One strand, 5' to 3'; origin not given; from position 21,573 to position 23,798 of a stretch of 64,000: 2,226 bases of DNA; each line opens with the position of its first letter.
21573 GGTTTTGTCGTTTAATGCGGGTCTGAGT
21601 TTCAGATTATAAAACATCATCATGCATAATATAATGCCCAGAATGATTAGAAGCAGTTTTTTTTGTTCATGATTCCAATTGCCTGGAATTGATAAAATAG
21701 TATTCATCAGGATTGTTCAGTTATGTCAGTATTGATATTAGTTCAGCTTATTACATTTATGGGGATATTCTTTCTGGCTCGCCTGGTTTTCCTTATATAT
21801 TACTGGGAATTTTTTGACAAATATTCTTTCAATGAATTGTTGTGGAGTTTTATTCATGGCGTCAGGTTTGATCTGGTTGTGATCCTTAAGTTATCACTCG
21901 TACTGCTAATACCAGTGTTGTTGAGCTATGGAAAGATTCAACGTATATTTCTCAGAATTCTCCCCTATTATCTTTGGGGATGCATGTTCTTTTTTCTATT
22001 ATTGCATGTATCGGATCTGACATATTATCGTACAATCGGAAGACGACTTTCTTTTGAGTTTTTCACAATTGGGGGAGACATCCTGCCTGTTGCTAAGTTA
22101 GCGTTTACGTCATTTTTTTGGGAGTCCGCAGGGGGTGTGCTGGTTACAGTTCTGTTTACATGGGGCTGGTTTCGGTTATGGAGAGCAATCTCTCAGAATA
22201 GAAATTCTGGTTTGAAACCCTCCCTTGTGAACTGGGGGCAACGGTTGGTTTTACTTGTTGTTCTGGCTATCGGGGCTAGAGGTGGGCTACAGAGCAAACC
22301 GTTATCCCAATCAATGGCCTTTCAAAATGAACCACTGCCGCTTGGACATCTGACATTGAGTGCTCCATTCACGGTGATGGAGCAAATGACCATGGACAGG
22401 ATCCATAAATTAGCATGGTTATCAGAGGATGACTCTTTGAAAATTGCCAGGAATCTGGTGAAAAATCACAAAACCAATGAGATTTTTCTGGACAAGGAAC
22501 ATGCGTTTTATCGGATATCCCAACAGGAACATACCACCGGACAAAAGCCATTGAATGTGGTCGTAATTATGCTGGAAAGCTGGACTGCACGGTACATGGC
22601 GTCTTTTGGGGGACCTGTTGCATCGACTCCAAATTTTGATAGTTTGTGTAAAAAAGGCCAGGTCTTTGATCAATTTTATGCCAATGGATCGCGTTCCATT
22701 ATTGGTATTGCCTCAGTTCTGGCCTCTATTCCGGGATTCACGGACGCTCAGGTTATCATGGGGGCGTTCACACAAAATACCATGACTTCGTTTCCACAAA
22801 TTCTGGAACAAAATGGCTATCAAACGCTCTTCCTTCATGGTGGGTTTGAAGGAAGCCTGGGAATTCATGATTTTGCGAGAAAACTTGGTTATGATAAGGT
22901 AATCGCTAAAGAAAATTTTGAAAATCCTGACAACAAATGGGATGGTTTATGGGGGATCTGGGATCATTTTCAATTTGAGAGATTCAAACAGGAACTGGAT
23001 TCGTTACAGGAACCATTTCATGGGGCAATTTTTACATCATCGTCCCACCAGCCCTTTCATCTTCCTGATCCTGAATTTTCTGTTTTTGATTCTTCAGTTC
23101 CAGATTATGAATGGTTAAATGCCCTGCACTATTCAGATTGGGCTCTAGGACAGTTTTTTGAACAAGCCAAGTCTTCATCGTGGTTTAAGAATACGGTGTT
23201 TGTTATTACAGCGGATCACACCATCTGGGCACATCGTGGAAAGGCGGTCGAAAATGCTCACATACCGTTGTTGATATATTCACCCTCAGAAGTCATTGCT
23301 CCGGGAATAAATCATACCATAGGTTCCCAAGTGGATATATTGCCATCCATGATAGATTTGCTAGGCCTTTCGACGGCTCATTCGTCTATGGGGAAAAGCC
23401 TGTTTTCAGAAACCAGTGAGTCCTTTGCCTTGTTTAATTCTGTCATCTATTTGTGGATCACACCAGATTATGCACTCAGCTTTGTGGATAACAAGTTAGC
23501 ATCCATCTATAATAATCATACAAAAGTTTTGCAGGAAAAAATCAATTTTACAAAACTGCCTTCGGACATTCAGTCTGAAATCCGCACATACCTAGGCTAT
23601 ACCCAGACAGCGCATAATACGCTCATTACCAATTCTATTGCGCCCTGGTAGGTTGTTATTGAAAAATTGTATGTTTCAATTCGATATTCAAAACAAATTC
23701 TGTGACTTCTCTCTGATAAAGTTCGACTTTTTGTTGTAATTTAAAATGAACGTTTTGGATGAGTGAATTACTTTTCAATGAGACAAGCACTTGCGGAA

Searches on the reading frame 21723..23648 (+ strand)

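Call 69: search_protein_families(library=pfam, proteins=[window:21723-23648:+], max_evalue=0.00001)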
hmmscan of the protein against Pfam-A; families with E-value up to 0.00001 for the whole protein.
window:21723-23648:+ (642 aa): 1 family
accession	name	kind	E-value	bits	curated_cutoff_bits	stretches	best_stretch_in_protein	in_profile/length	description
PF00884.28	Sulfatase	-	1.9e-38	132.9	25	1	278-548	2-300/301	Sulfatase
